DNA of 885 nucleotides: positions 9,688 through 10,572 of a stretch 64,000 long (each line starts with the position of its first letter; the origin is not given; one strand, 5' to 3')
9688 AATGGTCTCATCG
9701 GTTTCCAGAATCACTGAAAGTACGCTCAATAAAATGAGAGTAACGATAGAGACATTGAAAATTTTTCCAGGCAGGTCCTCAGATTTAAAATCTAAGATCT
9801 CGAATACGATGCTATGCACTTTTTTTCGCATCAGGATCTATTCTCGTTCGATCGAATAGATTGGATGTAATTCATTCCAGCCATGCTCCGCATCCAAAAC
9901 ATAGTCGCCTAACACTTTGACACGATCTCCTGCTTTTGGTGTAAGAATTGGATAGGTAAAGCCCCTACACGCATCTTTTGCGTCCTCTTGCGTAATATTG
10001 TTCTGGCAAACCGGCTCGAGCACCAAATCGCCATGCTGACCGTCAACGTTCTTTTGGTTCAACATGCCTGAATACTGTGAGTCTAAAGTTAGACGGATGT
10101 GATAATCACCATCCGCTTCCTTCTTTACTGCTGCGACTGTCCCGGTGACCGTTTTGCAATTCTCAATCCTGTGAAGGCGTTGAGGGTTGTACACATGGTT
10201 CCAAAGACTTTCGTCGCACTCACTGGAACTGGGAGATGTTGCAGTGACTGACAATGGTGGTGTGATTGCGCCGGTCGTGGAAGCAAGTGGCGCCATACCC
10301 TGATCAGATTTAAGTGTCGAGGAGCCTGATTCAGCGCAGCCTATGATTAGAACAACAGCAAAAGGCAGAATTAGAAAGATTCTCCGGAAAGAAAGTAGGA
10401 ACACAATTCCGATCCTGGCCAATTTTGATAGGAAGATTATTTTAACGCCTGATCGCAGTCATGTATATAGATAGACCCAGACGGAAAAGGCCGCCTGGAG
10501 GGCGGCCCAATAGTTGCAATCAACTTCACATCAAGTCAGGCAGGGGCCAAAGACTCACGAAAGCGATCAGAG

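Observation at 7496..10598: About 3 kb AT-rich islet inserted at tRNA-Lys(CUU), bounded by a 10-bp direct repeat of the tRNA 3' end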

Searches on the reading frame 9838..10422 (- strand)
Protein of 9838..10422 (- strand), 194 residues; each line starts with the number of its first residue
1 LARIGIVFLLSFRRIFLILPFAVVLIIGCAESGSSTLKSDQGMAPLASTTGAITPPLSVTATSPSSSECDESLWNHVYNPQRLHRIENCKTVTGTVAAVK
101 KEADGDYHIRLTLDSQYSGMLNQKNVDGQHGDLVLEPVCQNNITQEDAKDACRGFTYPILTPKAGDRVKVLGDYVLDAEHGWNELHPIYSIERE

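Call 7: search_protein_families(library=pfam, proteins=[window:9838-10422:-], max_evalue=0.1)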
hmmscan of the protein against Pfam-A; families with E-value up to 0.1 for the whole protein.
window:9838-10422:- (194 aa): 0 families

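Call 8: search_protein_families(library=ncbifam, proteins=[window:9838-10422:-], max_evalue=0.1)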
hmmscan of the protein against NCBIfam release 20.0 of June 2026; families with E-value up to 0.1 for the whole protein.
window:9838-10422:- (194 aa): 0 families

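Call 25: find_homologous_proteins(query=window:9838-10422:-)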
Query window:9838-10422:- (194 aa): 193 proteins with E <= 0.001 among 397 candidates; the best 120 are listed.
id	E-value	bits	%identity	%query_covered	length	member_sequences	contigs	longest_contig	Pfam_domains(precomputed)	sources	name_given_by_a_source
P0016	7.1e-99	347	100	78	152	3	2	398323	-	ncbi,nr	ncbi:MAG: hypothetical protein M1539_01520 [Actinobacteria bacterium]|nr:hypothetical protein [Actin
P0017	1.2e-84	300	70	94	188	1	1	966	-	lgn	-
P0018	7.3e-81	288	67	95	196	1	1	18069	-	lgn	-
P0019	9.3e-77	275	65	93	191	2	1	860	-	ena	-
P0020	8.4e-67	242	59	92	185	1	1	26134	-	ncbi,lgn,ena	-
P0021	6.5e-59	217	61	75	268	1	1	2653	PF12587.15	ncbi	-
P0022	5.2e-58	214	61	75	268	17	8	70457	PF12587.15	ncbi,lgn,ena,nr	ncbi:MAG: DUF3761 domain-containing protein [Actinomycetota bacterium]|nr:DUF3761 domain-containing 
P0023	1.4e-57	212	59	77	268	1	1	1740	PF12587.15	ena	-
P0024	6.1e-49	184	59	66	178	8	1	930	-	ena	-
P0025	1.7e-48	183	51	91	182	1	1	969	-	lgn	-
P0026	8.1e-48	180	56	76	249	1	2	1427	PF12587.15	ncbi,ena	-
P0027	2.3e-47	179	60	75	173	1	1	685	-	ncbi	-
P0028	8.4e-46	174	54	69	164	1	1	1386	-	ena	-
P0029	1.3e-45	173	56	76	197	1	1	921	-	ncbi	-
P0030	4.7e-45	171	58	64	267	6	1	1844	-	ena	-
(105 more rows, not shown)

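Call 49: search_protein_families(library=phrogs, proteins=[window:9838-10422:-], max_evalue=0.1)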
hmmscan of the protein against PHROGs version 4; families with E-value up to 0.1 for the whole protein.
window:9838-10422:- (194 aa): 1 family
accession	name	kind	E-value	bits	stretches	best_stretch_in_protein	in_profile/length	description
phrog_13006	-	unknown function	0.017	15.7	0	91-114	13-35/54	-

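Call 50: search_protein_families(library=padloc, proteins=[window:9838-10422:-], max_evalue=0.1)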
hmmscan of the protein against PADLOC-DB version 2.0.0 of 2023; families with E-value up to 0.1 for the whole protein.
window:9838-10422:- (194 aa): 0 families

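Call 56: search_solved_structures(query=A3, max_evalue=1)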
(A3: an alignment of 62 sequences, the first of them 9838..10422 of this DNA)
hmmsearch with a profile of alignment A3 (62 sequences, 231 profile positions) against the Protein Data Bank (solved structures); distinct sequences matched with E-value up to 1: 0.

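Call 57: search_protein_families(library=pfam, alignment_id=A3, max_evalue=0.01)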
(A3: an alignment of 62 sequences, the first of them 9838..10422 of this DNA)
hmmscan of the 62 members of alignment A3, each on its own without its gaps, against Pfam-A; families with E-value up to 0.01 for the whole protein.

A. member 1, window:9838-10422:- (194 aa): 0 families

B. families by the number of members that match (of 62 scanned): 5 families
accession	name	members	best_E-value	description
PF12587.13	DUF3761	4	1.3e-18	Protein of unknown function (DUF3761)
PF12869.13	tRNA_anti-like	2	0.0046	tRNA_anti-like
PF00127.26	Copper-bind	1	9.6e-11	Copper binding proteins, plastocyanin/azurin family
PF13473.12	Cupredoxin_1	1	2e-06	Cupredoxin-like domain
PF21827.1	New_glue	1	0.00054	New glue protein family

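Call 58: find_encoding_contigs(protein=P0018, flank=8000, max_places=3)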
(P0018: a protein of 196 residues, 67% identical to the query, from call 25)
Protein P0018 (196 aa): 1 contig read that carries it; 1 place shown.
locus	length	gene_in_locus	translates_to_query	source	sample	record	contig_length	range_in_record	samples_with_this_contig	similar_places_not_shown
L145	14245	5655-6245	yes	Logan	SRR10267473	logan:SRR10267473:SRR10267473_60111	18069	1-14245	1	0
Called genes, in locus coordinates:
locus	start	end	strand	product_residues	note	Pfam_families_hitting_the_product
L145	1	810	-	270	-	?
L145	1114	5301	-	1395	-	PF04851:ResIII (weak), PF13086:AAA_11, PF13245:AAA_19 (weak), PF13604:AAA_30 (weak), PF01443:Viral_helicase1 (faint), PF13086:AAA_11, PF13087:AAA_12, PF13091:PLDc_2, +2 more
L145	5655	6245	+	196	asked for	-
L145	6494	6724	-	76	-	PF12844:HTH_19, PF13560:HTH_31, PF13443:HTH_26, PF01381:HTH_3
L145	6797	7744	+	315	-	PF13240:Zn_Ribbon_1 (weak), PF13248:Zn_ribbon_3 (weak)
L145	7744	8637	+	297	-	-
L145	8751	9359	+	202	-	PF13240:Zn_Ribbon_1 (weak), PF24463:DUF7577 (weak)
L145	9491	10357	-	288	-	PF01844:HNH (faint)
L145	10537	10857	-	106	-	-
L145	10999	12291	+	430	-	-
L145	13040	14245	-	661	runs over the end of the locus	-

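Call 59: find_encoding_contigs(protein=P0020, flank=8000, max_places=3)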
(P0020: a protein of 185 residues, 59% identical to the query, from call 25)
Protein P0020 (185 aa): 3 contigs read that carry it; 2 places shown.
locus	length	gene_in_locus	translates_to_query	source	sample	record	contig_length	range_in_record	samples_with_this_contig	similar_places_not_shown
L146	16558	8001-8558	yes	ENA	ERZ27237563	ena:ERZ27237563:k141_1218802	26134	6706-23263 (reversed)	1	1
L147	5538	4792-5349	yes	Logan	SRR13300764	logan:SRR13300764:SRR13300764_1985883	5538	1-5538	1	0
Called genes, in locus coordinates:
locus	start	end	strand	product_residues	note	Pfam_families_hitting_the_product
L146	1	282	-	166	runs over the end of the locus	PF00334:NDK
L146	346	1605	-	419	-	PF00675:Peptidase_M16, PF05193:Peptidase_M16_C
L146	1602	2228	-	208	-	PF09335:VTT_dom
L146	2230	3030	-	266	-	PF02673:BacA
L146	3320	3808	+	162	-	-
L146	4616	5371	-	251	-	PF08843:AbiEii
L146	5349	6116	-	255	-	PF13338:AbiEi_4 (weak)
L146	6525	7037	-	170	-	-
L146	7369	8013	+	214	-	PF07501:G5, PF12587:DUF3761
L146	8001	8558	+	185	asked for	-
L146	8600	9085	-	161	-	-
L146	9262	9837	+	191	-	-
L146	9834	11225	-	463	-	PF10412:TrwB_AAD_bind (faint), PF02534:T4SS-DNA_transf (weak), PF12696:TraG-D_C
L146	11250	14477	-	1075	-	PF13472:Lipase_GDSL_2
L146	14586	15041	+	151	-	-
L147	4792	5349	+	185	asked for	-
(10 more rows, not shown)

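Call 61: predict_structure(alignment_id=A3)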
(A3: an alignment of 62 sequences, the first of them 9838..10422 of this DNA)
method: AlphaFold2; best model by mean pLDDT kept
length: 194 residues; sequences in the alignment: 62
mean_pLDDT: 83.0   pTM: 0.66
mean pLDDT of the five models: 83.0, 82.3, 81.6, 81.4, 80.2
residues with pLDDT >= 90: 125; 70-90: 4; 50-70: 49; < 50: 16
segments of 3 or more residues with pLDDT < 50: 58-62
pLDDT, mean of each block of 10 residues (from residue 1): 61 57 55 52 56 58 62 96 97 98 97 98 98 98 97 95 98 98 98 96
secondary structure, 60 per line:
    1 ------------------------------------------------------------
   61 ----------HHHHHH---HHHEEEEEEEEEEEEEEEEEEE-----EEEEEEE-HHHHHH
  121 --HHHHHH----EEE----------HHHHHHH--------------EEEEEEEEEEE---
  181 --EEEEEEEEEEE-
elements in order: H71-76 E83-101 E107-113 H115-120 H123-128 E133-135 H146-152 E167-177 E183-193

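Call 66: fold_search(model_id=the predicted structure, library=pdb)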
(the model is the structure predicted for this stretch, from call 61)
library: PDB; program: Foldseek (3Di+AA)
matches with E <= 10: 716; with E <= 0.001: 1
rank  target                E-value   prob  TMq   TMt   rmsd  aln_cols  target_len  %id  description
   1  8txr_B                7.2e-04  1.00  0.32  0.22   4.2       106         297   13  E. coli ExoVII(H238A) (released 2024-01-31)
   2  8txr_A                1.1e-03  1.00  0.32  0.15   4.3       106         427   13  E. coli ExoVII(H238A) (released 2024-01-31)
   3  8txr_C                1.3e-03  1.00  0.31  0.15   4.2       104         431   13  E. coli ExoVII(H238A) (released 2024-01-31)
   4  8k9u_A                1.9e-03  1.00  0.33  0.14   6.6       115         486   13  Crystal structure of plasmodium LysRS complexing with ASP3026 derived LysRS inhibitor 2 (ADKI2) (released 2024-06-26)
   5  6kab_B                2.1e-03  1.00  0.30  0.12   7.4       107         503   13  Crystal structure of plasmodium lysyl-tRNA synthetase in complex with a cladosporin derivative 2 (released 2020-04-08)
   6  5zh4_A                2.1e-03  1.00  0.28  0.12   8.5       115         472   11  CRYSTAL STRUCTURE OF PfKRS WITH INHIBITOR CLADO-7 (released 2018-06-27)
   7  6aqh_B                2.2e-03  1.00  0.31  0.13   7.4       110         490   16  Crystal Structure of Lysyl-tRNA Synthetase from Mycobacterium thermoresistibile complexed with L-lysine and Cladospori (released 2017-08-30)
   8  8hyr_B                2.5e-03  1.00  0.28  0.12   7.5       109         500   13  Crystal structure of human KARS apo (released 2024-07-10)
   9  6hcv_A                2.5e-03  1.00  0.29  0.12   8.5       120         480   12  Crystal Structure of Lysyl-tRNA Synthetase from Plasmodium falciparum complexed with a chromone ligand (released 2019-04-03)
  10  3bju_A                2.5e-03  1.00  0.28  0.12   9.4       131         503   11  Crystal Structure of tetrameric form of human lysyl-tRNA synthetase (released 2008-02-05)
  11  4upa                  2.7e-03  1.00  0.31  0.13   7.2       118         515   17  Crystal structure of Entamoeba histolytica lysyl-tRNA synthetase in complex with AMPPNP (released 2014-10-29)
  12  6kcn_D                3.0e-03  0.99  0.27  0.11   9.9       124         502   11  Crystal structure of plasmodium lysyl-tRNA synthetase in complex with a cladosporin derivative 4 (released 2020-04-08)
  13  5zh2_B                3.2e-03  1.00  0.32  0.14   6.5       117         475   10  CRYSTAL STRUCTURE OF PfKRS WITH INHIBITOR CLADO-5 (released 2018-06-27)
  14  4up8                  3.2e-03  1.00  0.29  0.11   7.6       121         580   15  Crystal structure of Entamoeba histolytica lysyl-tRNA synthetase apo form (released 2014-10-29)
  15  6kcn_B                3.4e-03  1.00  0.33  0.13   7.6       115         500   10  Crystal structure of plasmodium lysyl-tRNA synthetase in complex with a cladosporin derivative 4 (released 2020-04-08)
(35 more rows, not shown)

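Call 82: find_related_loci(query=A3, collection=viral_contigs, flank=8000)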
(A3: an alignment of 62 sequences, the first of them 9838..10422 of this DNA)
Query A3 (194 aa) in viral_contigs; peptide patterns used: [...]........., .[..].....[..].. (x = any residue, [..] = any of these).
133 stretches matched a pattern; 26 encode a relative of the query (tblastn E <= 1e-3); 26 distinct loci.
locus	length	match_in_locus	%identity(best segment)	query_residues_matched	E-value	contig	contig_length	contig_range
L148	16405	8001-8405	51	61-192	1e-44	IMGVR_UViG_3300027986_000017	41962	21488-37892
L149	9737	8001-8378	48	65-188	2e-40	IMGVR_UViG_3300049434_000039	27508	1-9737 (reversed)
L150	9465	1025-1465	45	48-193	8e-40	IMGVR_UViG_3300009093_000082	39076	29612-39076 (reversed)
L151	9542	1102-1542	45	48-193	8e-40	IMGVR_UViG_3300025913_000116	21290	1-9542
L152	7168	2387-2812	47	56-193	3e-37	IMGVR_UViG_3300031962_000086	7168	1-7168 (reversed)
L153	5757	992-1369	48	63-191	7e-37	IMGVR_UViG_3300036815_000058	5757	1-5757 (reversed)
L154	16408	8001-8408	49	67-191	1e-33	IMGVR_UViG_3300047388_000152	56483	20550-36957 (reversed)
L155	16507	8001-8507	39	32-192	2e-30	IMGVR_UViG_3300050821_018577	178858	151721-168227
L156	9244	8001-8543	35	17-192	2e-30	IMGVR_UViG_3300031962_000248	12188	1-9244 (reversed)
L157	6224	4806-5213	42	67-192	3e-29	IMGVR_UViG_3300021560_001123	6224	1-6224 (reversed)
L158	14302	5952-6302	45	75-189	1e-28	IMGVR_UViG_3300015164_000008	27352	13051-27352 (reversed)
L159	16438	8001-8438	36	57-192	1e-26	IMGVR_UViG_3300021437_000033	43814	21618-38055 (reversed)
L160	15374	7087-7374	39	75-188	4e-17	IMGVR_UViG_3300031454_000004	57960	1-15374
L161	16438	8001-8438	36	57-192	1e-26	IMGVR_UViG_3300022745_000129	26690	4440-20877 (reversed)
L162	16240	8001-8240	34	84-193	7e-9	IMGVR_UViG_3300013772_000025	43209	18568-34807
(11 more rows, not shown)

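Call 86: search_protein_families(library=phrogs, proteins=[L154:24-5744:+, L154:5794-6246:+, L154:6251-6706:+, L154:7179-7679:+, L154:8475-8963:+, L154:10092-10949:-, L149:4582-5598:-, L149:5915-6745:+, L149:6742-7194:+, L149:8772-9566:-], max_evalue=0.00001)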
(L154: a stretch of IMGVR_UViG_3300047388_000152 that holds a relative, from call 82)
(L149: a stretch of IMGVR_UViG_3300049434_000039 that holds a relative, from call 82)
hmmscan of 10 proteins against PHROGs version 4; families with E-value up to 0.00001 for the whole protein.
L154:24-5744:+ (1906 aa): 1 family
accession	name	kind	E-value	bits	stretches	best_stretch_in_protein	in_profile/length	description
phrog_10089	-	moron, auxiliary metabolic gene and host takeover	7.8e-18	63.6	1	572-1167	1088-1519/4647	DarB-like antirestriction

L154:5794-6246:+ (150 aa): 5 families
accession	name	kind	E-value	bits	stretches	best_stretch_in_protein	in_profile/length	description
phrog_7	-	lysis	5.7e-40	138.2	1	6-149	549-698/873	endolysin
phrog_10457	-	lysis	1.5e-17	64.6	1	61-147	7-94/95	endolysin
phrog_33083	-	lysis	7.1e-14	52.3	1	9-145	1-139/456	endolysin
phrog_13211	-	tail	5.1e-07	29.1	1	29-123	764-860/887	baseplate hub subunit and tail lysozyme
phrog_7910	-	lysis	4.7e-06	28.1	1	65-125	5-65/96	endolysin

L154:6251-6706:+ (151 aa): 0 families

L154:7179-7679:+ (166 aa): 0 families

L154:8475-8963:+ (162 aa): 0 families

L154:10092-10949:- (285 aa): 4 families
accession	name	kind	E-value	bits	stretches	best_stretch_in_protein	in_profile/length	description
phrog_826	-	DNA, RNA and nucleotide metabolism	1.4e-26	94.7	1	78-283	31-215/281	HNH endonuclease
phrog_1492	-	DNA, RNA and nucleotide metabolism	4.5e-12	46.8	1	232-281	169-218/414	HNH endonuclease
phrog_1872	-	DNA, RNA and nucleotide metabolism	2.3e-11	44.9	1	126-213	17-98/166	endonuclease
phrog_3593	-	DNA, RNA and nucleotide metabolism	9.7e-07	29.7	1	108-220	34-136/210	HNH endonuclease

L149:4582-5598:- (338 aa): 2 families
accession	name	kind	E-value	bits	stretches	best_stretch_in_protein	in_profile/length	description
phrog_296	-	integration and excision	1.4e-37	130.7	1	43-316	248-509/626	DNA transposition protein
phrog_592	-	other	6e-08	33.7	1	123-234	4-119/193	thymidine kinase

L149:5915-6745:+ (276 aa): 1 family
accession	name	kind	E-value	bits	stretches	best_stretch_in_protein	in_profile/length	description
phrog_22270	-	unknown function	5.8e-07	30.2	1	123-243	107-223/255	-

L149:6742-7194:+ (150 aa): 1 family
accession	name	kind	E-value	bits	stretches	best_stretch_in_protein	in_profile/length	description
phrog_17322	-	unknown function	3.6e-07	31.2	1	5-125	2-121/136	-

L149:8772-9566:- (264 aa): 0 families
